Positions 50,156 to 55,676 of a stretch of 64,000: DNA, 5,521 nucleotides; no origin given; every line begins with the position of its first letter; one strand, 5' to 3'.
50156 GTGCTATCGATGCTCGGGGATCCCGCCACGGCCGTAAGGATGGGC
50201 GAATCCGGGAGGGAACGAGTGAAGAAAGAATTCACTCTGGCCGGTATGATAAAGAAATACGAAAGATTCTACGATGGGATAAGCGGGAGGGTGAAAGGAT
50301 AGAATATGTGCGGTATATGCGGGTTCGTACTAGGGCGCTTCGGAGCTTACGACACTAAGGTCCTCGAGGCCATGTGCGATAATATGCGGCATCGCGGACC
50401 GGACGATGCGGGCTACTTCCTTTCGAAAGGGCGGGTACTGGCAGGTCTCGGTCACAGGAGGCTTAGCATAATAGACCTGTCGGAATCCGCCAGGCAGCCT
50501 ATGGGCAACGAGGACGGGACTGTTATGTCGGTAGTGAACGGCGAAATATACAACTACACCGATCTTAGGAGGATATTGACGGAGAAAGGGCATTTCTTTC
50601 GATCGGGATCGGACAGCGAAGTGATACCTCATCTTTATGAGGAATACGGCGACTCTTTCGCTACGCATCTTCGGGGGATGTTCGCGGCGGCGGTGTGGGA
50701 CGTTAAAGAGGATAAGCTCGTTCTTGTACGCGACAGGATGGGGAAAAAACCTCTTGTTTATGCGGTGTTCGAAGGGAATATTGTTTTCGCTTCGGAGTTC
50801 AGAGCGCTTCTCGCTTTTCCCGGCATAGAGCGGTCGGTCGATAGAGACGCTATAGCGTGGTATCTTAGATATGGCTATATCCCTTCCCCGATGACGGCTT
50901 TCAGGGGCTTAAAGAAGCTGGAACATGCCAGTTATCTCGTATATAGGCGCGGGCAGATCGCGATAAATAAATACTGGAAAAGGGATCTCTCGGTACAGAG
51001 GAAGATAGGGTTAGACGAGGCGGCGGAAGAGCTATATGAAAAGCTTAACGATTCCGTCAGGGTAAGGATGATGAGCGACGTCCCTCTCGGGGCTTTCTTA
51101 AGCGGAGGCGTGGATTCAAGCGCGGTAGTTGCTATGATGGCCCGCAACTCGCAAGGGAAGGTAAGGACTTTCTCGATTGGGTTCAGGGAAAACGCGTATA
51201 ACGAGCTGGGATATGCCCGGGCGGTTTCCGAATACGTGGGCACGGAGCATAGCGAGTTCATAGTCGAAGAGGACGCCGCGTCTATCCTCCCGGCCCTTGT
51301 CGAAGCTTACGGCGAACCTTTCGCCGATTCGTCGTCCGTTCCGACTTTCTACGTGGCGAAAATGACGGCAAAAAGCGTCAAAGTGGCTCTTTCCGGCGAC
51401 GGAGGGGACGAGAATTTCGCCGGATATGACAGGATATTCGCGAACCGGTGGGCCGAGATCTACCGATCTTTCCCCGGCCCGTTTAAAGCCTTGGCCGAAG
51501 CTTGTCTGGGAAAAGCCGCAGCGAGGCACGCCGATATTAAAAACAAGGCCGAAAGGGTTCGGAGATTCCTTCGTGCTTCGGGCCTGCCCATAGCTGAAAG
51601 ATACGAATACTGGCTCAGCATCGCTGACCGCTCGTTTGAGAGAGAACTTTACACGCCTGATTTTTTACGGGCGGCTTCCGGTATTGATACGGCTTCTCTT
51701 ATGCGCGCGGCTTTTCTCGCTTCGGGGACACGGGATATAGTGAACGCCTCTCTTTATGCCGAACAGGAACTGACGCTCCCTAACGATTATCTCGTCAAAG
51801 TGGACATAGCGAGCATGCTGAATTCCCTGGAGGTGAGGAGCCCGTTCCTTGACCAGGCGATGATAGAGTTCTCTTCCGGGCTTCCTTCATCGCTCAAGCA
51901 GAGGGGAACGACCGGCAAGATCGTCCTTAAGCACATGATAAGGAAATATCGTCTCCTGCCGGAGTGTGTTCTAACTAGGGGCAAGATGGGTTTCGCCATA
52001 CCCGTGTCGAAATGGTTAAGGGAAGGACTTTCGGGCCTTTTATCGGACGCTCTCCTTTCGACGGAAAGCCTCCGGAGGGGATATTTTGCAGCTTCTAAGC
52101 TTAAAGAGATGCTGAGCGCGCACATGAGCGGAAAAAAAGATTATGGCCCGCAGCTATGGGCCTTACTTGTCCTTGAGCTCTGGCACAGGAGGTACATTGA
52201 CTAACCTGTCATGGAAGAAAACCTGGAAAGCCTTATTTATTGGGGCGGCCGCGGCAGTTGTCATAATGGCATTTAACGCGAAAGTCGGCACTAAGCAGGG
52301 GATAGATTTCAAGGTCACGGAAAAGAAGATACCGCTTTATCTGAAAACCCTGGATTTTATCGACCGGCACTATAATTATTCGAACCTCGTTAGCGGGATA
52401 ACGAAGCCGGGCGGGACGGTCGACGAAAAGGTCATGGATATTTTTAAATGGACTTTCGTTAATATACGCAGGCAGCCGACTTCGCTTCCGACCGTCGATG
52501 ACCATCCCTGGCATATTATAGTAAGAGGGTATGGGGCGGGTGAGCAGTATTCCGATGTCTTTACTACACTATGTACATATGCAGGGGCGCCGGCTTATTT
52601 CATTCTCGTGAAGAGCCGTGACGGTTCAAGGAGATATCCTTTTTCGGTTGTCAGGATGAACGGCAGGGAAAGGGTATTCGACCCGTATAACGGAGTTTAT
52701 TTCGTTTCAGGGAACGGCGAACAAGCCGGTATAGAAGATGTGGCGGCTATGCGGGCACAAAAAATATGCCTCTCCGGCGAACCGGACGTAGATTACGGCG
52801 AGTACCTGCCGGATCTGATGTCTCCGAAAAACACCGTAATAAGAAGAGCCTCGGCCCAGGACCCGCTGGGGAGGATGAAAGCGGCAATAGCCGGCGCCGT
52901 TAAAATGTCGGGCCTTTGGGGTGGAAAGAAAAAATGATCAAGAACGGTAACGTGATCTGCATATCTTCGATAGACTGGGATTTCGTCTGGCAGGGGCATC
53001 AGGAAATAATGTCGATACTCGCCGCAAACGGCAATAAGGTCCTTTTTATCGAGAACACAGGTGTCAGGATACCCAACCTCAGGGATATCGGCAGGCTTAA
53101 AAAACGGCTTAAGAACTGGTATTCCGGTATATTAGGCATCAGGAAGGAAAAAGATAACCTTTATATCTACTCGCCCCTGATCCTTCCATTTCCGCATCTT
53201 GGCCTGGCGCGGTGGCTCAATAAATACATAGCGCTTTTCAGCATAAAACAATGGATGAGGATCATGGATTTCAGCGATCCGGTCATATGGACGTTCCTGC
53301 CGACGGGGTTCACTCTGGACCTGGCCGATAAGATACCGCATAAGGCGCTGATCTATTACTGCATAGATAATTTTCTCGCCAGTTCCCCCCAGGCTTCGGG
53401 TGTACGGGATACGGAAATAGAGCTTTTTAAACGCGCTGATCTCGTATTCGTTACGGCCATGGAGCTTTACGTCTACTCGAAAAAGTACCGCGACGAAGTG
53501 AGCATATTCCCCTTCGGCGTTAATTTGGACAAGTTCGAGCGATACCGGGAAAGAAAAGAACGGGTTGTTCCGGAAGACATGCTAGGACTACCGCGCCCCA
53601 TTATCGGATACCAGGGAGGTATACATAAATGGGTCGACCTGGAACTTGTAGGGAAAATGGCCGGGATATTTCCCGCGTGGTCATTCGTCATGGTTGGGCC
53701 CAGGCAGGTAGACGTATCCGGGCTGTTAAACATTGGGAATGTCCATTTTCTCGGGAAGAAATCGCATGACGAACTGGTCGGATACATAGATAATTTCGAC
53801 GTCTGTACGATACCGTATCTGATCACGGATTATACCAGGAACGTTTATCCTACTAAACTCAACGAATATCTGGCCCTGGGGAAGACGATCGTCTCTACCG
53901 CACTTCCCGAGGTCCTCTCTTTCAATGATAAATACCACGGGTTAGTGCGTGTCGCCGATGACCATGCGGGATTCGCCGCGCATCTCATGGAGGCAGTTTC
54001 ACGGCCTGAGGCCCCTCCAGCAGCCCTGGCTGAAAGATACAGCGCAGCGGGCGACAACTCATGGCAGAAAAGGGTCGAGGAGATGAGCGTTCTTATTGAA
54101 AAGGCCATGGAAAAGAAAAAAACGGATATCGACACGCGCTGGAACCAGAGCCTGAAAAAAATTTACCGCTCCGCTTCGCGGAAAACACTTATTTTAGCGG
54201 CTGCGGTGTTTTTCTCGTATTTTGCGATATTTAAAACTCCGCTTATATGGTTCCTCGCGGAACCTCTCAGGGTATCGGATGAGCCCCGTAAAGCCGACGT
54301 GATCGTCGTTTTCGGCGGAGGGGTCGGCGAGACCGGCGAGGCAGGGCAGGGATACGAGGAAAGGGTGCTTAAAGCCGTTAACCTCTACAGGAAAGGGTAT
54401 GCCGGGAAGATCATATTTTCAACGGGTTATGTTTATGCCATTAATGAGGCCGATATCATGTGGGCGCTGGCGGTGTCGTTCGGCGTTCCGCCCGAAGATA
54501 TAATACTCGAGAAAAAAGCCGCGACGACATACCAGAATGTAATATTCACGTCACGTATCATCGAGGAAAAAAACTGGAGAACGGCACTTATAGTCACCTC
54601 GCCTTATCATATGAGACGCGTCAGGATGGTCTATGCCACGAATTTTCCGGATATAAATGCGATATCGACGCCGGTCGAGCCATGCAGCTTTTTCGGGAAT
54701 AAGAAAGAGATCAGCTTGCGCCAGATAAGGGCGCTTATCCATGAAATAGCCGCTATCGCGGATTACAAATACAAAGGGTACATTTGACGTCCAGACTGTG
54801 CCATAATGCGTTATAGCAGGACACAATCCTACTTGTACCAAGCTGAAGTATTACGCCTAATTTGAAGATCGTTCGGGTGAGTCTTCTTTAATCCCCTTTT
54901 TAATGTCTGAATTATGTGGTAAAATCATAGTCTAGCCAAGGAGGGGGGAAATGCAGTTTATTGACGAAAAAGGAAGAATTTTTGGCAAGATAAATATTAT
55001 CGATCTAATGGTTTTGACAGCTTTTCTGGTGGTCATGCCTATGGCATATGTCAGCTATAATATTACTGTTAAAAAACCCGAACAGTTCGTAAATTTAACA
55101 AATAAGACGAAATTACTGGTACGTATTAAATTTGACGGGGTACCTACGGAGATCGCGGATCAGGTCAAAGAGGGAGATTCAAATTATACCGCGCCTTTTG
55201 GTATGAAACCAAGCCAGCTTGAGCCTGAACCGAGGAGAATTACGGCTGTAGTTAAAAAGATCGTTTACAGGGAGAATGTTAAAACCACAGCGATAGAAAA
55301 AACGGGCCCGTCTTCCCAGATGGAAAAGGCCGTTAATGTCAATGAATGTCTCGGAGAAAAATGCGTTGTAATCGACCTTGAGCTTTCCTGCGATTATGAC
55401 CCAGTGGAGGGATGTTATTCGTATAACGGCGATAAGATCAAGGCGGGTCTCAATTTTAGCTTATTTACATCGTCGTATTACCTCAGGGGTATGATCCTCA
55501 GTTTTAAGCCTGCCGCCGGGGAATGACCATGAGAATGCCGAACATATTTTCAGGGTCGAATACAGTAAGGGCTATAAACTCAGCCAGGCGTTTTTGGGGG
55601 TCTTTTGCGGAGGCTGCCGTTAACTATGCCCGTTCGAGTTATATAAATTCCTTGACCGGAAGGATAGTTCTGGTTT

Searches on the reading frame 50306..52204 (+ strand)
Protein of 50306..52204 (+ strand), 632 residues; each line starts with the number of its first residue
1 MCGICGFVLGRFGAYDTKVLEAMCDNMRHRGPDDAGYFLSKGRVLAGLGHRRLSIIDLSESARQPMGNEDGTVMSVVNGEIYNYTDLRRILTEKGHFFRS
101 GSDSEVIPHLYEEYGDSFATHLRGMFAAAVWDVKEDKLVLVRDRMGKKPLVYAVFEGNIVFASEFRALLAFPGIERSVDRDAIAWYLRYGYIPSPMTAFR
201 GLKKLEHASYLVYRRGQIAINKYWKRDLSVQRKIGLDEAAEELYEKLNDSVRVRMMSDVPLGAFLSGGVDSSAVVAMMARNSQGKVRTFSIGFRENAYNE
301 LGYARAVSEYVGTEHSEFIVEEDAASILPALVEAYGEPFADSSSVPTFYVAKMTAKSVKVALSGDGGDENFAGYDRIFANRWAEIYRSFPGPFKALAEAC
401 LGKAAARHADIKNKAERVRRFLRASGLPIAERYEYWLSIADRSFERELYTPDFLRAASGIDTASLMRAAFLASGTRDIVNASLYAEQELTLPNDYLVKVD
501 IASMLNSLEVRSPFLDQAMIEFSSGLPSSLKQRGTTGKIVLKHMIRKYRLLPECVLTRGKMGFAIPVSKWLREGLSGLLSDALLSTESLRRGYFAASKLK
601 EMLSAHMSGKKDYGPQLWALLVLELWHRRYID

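Call 33: search_protein_families(library=pfam, proteins=[window:50306-52204:+], max_evalue=0.001)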
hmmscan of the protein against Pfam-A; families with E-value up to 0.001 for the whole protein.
window:50306-52204:+ (632 aa): 3 families
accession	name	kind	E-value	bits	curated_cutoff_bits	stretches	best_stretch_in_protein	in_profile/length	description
PF00733.27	Asn_synthase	-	5.9e-90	302.9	21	1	243-628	2-354/354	Asparagine synthase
PF13522.11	GATase_6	-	8.8e-42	142.6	27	1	32-164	1-130/130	Glutamine amidotransferase domain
PF13537.11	GATase_7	-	2.4e-41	141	25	1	50-170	1-123/123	Glutamine amidotransferase domain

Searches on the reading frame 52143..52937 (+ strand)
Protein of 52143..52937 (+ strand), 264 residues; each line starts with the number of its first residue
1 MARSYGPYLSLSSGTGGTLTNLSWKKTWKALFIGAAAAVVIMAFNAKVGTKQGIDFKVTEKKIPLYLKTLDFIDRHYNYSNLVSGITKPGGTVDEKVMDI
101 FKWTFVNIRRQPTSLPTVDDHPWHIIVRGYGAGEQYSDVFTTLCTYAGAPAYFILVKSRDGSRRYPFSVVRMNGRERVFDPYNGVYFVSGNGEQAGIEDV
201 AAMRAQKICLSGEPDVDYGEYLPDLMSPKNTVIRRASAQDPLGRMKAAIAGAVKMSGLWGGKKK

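Call 33: search_protein_families(library=pfam, proteins=[window:52143-52937:+], max_evalue=0.001)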
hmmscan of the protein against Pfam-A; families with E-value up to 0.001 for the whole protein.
window:52143-52937:+ (264 aa): 1 family
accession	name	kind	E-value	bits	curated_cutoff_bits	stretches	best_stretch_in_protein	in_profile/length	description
PF01841.26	Transglut_core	-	5.1e-05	23.9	23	1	82-155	3-76/108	Transglutaminase-like superfamily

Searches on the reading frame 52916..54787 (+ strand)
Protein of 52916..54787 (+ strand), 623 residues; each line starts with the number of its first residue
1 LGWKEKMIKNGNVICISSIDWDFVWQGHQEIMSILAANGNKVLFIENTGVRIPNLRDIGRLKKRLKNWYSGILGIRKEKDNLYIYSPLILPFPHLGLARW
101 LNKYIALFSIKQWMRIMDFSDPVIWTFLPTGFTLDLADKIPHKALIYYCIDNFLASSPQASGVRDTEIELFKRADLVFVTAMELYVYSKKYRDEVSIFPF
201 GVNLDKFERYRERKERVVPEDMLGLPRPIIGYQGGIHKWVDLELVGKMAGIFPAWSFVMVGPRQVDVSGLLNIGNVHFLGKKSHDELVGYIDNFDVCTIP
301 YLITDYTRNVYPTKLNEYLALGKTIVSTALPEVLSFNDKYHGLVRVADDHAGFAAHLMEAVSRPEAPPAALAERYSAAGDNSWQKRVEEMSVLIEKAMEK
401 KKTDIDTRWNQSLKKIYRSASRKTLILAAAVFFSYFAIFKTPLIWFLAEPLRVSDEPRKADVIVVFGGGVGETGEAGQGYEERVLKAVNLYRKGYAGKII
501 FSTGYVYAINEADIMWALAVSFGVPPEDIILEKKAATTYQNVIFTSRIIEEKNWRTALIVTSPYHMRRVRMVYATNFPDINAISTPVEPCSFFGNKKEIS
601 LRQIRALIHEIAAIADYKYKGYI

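Call 33: search_protein_families(library=pfam, proteins=[window:52916-54787:+], max_evalue=0.001)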
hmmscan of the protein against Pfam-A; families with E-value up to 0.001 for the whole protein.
window:52916-54787:+ (623 aa): 3 families
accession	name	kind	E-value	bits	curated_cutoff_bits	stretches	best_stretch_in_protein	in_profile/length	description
PF02698.23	DUF218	-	3e-27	95.6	27.6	1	461-612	1-132/133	DUF218 domain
PF13692.12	Glyco_trans_1_4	-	4.8e-08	33.8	27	1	249-360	25-139/142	Glycosyl transferases group 1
PF00534.26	Glycos_transf_1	-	0.00031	20.8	26.4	1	252-365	45-160/172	Glycosyl transferases group 1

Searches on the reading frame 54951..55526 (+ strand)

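Call 33: search_protein_families(library=pfam, proteins=[window:54951-55526:+], max_evalue=0.001)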
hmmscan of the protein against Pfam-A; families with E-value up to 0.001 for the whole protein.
window:54951-55526:+ (191 aa): 1 family
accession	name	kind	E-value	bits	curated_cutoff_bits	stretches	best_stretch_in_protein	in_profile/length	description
PF14221.11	DUF4330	-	1.5e-13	51.7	27.6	1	1-184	1-165/167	Domain of unknown function (DUF4330)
